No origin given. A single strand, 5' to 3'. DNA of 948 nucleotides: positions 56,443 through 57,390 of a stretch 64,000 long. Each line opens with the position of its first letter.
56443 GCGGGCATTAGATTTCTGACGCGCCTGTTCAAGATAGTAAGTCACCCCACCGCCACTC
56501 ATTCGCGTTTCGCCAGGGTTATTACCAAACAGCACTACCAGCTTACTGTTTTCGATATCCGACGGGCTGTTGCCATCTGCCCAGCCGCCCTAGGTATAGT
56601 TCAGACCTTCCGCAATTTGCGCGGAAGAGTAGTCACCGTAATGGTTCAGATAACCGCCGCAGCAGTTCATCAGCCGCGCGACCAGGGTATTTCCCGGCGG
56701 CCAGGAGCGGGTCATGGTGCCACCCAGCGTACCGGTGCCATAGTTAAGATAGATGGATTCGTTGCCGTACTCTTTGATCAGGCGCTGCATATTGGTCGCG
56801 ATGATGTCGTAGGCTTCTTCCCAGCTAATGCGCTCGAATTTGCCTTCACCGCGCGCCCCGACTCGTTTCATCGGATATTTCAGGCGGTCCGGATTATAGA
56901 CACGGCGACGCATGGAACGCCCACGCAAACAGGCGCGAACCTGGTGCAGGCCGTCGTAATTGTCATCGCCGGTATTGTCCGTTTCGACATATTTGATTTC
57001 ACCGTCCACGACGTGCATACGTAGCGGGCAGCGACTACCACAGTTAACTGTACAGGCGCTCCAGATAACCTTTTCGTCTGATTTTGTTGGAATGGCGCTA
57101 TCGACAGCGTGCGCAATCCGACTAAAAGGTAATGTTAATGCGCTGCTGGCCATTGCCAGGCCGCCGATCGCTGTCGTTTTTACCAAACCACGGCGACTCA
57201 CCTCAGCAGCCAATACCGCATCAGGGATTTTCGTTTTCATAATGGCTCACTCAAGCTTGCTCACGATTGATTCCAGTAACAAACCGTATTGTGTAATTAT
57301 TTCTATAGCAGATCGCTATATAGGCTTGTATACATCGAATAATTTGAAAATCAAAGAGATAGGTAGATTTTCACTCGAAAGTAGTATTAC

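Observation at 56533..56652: Premature amber codon inside dmsA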

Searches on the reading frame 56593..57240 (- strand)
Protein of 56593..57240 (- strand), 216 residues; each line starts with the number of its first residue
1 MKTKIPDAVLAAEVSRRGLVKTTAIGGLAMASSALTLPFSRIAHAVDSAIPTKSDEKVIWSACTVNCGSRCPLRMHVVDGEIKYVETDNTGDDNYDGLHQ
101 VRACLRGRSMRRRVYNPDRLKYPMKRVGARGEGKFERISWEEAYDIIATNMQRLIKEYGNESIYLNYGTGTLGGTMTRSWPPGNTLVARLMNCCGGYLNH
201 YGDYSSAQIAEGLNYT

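Call 10: find_encoding_contigs(protein=P0016, flank=3000, max_places=10)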
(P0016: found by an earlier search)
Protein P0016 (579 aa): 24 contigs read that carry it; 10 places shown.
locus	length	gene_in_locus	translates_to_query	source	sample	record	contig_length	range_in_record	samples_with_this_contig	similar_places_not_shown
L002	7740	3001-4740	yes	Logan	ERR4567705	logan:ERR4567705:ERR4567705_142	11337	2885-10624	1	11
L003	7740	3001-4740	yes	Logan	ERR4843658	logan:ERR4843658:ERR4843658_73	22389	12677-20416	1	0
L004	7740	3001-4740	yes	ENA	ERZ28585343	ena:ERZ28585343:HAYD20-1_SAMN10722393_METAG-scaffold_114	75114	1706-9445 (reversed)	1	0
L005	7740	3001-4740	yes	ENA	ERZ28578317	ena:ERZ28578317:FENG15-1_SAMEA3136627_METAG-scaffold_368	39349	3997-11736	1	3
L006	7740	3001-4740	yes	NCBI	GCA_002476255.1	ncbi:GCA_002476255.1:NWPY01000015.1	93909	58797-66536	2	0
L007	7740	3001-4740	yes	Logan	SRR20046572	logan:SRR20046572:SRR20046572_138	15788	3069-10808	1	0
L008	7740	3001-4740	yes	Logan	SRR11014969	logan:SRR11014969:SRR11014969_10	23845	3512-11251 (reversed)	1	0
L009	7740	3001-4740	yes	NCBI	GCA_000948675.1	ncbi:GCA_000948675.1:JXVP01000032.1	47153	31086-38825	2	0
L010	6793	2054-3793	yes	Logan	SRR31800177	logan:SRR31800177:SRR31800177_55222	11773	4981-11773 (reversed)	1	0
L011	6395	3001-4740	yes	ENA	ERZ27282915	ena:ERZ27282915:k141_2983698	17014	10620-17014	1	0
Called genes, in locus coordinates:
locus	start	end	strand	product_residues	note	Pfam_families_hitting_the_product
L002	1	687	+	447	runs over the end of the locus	PF01078:Mg_chelatase (faint), PF05496:RuvB_N, PF13191:AAA_16 (faint), PF00004:AAA, PF07728:AAA_5 (weak), PF20720:nSTAND3 (weak), PF16193:AAA_assoc_2, PF12002:MgsA_C, +1 more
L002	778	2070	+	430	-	PF02403:Seryl_tRNA_N, PF00587:tRNA-synt_2b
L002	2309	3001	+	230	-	PF04879:Molybdop_Fe4S4, PF00384:Molybdopterin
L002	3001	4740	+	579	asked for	PF00384:Molybdopterin, PF01568:Molydop_binding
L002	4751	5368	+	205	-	PF12797:Fer4_2 (weak), PF13187:Fer4_9 (faint), PF13237:Fer4_10 (faint), PF13247:Fer4_11, PF12838:Fer4_7 (weak), PF12797:Fer4_2 (weak), PF00037:Fer4, PF12837:Fer4_6, +2 more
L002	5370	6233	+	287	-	PF04976:DmsC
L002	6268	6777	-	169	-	PF00857:Isochorismatase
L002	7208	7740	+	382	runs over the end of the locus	PF00083:Sugar_tr (weak), PF07690:MFS_1, PF06779:MFS_4, PF07690:MFS_1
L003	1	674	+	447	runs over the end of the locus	PF01078:Mg_chelatase (faint), PF05496:RuvB_N, PF13191:AAA_16 (faint), PF00004:AAA, PF07728:AAA_5 (weak), PF20720:nSTAND3 (weak), PF16193:AAA_assoc_2, PF12002:MgsA_C, +1 more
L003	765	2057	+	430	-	PF02403:Seryl_tRNA_N, PF00587:tRNA-synt_2b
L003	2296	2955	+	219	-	PF04879:Molybdop_Fe4S4, PF00384:Molybdopterin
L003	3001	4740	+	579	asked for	PF00384:Molybdopterin, PF01568:Molydop_binding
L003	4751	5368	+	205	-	PF12797:Fer4_2 (weak), PF13187:Fer4_9 (faint), PF13237:Fer4_10 (faint), PF13247:Fer4_11, PF12838:Fer4_7 (weak), PF12797:Fer4_2 (weak), PF00037:Fer4, PF12837:Fer4_6, +1 more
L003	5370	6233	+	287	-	PF04976:DmsC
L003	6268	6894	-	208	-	PF00857:Isochorismatase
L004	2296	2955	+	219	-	PF04879:Molybdop_Fe4S4, PF00384:Molybdopterin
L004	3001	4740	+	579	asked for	PF00384:Molybdopterin, PF01568:Molydop_binding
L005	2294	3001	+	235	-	PF04879:Molybdop_Fe4S4, PF00384:Molybdopterin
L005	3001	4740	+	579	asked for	PF00384:Molybdopterin, PF01568:Molydop_binding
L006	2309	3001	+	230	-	PF04879:Molybdop_Fe4S4, PF00384:Molybdopterin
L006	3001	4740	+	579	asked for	PF00384:Molybdopterin, PF01568:Molydop_binding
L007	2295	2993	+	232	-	PF04879:Molybdop_Fe4S4, PF00384:Molybdopterin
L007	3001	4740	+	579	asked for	PF00384:Molybdopterin, PF01568:Molydop_binding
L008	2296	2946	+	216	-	PF04879:Molybdop_Fe4S4, PF00384:Molybdopterin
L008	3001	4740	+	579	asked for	PF00384:Molybdopterin, PF01568:Molydop_binding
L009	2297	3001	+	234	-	PF04879:Molybdop_Fe4S4, PF00384:Molybdopterin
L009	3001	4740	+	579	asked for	PF00384:Molybdopterin, PF01568:Molydop_binding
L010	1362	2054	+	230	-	PF04879:Molybdop_Fe4S4, PF00384:Molybdopterin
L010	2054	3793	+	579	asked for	PF00384:Molybdopterin, PF01568:Molydop_binding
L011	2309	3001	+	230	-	PF04879:Molybdop_Fe4S4, PF00384:Molybdopterin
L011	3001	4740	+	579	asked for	PF00384:Molybdopterin, PF01568:Molydop_binding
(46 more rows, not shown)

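Call 11: find_encoding_contigs(protein=P0001, flank=3000, max_places=10)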
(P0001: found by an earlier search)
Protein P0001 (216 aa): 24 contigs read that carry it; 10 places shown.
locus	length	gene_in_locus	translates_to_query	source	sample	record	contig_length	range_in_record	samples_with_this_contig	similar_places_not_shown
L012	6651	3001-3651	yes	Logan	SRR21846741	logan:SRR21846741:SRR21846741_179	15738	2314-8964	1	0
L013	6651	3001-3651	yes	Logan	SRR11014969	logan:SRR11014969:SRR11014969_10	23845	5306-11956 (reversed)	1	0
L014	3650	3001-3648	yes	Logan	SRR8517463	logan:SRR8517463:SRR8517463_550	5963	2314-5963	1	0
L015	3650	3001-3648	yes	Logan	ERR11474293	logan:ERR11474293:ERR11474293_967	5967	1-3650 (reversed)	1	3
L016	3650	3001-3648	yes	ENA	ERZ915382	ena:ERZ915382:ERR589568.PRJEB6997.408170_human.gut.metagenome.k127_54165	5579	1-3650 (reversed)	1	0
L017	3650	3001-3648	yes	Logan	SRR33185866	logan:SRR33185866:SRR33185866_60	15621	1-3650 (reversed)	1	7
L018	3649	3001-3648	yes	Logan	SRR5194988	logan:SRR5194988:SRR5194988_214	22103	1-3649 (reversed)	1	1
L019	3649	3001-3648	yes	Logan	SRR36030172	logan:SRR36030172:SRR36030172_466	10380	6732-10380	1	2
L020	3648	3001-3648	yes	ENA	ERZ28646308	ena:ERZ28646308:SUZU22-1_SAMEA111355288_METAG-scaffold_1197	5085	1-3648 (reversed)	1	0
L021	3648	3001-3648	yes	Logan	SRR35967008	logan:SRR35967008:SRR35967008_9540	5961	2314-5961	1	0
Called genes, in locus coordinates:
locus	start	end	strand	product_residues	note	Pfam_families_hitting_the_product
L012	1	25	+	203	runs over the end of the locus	PF03548:LolA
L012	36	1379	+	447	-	PF01078:Mg_chelatase (faint), PF05496:RuvB_N, PF13191:AAA_16 (faint), PF00004:AAA, PF07728:AAA_5 (weak), PF20720:nSTAND3 (weak), PF16193:AAA_assoc_2, PF12002:MgsA_C, +1 more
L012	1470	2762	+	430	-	PF02403:Seryl_tRNA_N, PF00587:tRNA-synt_2b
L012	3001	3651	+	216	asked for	PF04879:Molybdop_Fe4S4, PF00384:Molybdopterin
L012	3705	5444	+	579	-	PF00384:Molybdopterin, PF01568:Molydop_binding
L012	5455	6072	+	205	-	PF12797:Fer4_2 (weak), PF13187:Fer4_9 (faint), PF13237:Fer4_10 (faint), PF13247:Fer4_11, PF12838:Fer4_7 (weak), PF12797:Fer4_2 (weak), PF00037:Fer4, PF12837:Fer4_6, +2 more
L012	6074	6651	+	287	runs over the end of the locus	PF04976:DmsC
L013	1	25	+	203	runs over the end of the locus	PF03548:LolA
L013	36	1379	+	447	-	PF01078:Mg_chelatase (faint), PF05496:RuvB_N, PF13191:AAA_16 (faint), PF00004:AAA, PF07728:AAA_5 (weak), PF20720:nSTAND3 (weak), PF16193:AAA_assoc_2, PF12002:MgsA_C, +1 more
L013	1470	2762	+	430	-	PF02403:Seryl_tRNA_N, PF00587:tRNA-synt_2b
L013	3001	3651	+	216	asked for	PF04879:Molybdop_Fe4S4, PF00384:Molybdopterin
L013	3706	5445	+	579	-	PF00384:Molybdopterin, PF01568:Molydop_binding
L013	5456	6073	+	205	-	PF12797:Fer4_2 (weak), PF13187:Fer4_9 (faint), PF13237:Fer4_10 (faint), PF13247:Fer4_11, PF12838:Fer4_7 (weak), PF12797:Fer4_2 (weak), PF00037:Fer4, PF12837:Fer4_6, +2 more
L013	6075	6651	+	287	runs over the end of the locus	PF04976:DmsC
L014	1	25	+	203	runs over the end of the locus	PF03548:LolA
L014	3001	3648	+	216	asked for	PF04879:Molybdop_Fe4S4, PF00384:Molybdopterin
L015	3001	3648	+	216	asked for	PF04879:Molybdop_Fe4S4, PF00384:Molybdopterin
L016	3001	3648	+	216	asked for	PF04879:Molybdop_Fe4S4, PF00384:Molybdopterin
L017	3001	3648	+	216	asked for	PF04879:Molybdop_Fe4S4, PF00384:Molybdopterin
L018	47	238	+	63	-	-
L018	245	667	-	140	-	-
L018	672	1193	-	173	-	PF10743:Phage_Cox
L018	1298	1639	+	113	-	PF13560:HTH_31, PF12844:HTH_19, PF01381:HTH_3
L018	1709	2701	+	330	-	PF24624:Int_N, PF00589:Phage_integrase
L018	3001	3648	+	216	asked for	PF04879:Molybdop_Fe4S4, PF00384:Molybdopterin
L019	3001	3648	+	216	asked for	PF04879:Molybdop_Fe4S4, PF00384:Molybdopterin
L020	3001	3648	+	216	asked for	PF04879:Molybdop_Fe4S4, PF00384:Molybdopterin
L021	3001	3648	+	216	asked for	PF04879:Molybdop_Fe4S4, PF00384:Molybdopterin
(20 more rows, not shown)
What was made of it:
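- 56593..57240 (-): N-terminal fragment, 216 codons: Tat signal, the Fe-S cluster domain and the start of the molybdopterin domain. Pfam PF04879 and PF00384 hit the identical 216-aa product (call 11).
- The split falls inside the PF00384 domain (calls 10, 11).
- Tried and rejected: L018 has the same arrangement (call 11).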

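Call 30: search_protein_families(proteins=[window:56593-57240:-], library=ncbifam)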
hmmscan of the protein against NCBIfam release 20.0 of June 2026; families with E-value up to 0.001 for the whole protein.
seq(216 aa): 21 families
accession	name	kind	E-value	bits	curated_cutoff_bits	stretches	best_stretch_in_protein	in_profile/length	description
NF011566.1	PRK14990.1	exception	4.1e-149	498.1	1600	1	1-216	1-216/814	dimethylsulfoxide reductase subunit A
TIGR02166.1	dmsA_ynfE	subfamily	3.4e-97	326.4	777.7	1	14-216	1-196/794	DMSO/selenate family reductase complex A subunit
NF041885.1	selenate_YnfE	exception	3.8e-87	292.9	1675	1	14-216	3-204/805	selenate/tellurate reductase subunit YnfE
NF041884.1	selenate_YnfF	exception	3e-80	270.2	1650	1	14-215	1-196/798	selenate/tellurate reductase subunit YnfF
NF012032.0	PRK15488.1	equivalog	2.4e-27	95.3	694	1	13-172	2-151/759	thiosulfate reductase PhsA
TIGR03479.1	DMSO_red_II_alp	subfamily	4.6e-20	71.3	984.75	1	57-171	56-172/913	molybdopterin-dependent oxidoreductase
TIGR01591.1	Fdh-alpha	equivalog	4.5e-16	58.1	666.25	1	66-164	5-94/672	formate dehydrogenase subunit alpha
NF010055.0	PRK13532.1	equivalog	2e-14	52.8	904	1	13-165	2-146/830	nitrate reductase catalytic subunit NapA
TIGR01706.1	NAPA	equivalog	5.4e-14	51.5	930.55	1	14-165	2-146/830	periplasmic nitrate reductase subunit alpha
TIGR00509.1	bisC_fam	subfamily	9.4e-14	50.6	1017.55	1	74-207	8-139/772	molybdopterin guanine dinucleotide-containing S/N-oxide reductase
NF041714.1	arsenate_red_ArrA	equivalog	1.4e-12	46.6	1600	1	13-154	2-144/848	arsenate respiratory reductase molybdopterin-containing subunit ArrA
NF047855.1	AssmNtatRedNasC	equivalog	2.3e-12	46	1100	1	53-172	15-125/708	assimilatory nitrate reductase catalytic subunit NasC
NF042978.1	EthbenzDh_ebdA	equivalog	2.4e-12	45.5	2000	1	89-166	111-189/977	ethylbenzene dehydrogenase subunit alpha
NF011682.0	PRK15102.1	equivalog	1.1e-10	40.3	909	1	14-207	4-188/829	trimethylamine-N-oxide reductase TorA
TIGR01580.1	narG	equivalog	4.6e-09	34.4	1084.15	1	56-126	42-114/1235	nitrate reductase subunit alpha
TIGR01409.1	TAT_signal_seq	domain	0.00028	21.1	16.7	1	14-45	1-29/29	twin-arginine translocation signal domain-containing protein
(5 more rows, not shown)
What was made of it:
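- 56593..57240 (-): NF011566 scores 498 bits over profile positions 1-216 (call 30).
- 57106..57201 (-): Twin-arginine (Tat) signal, residues 14-45. TIGR01409 scores 21.1 bits against a cutoff of 16.7 over residues 14-45 (call 30).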
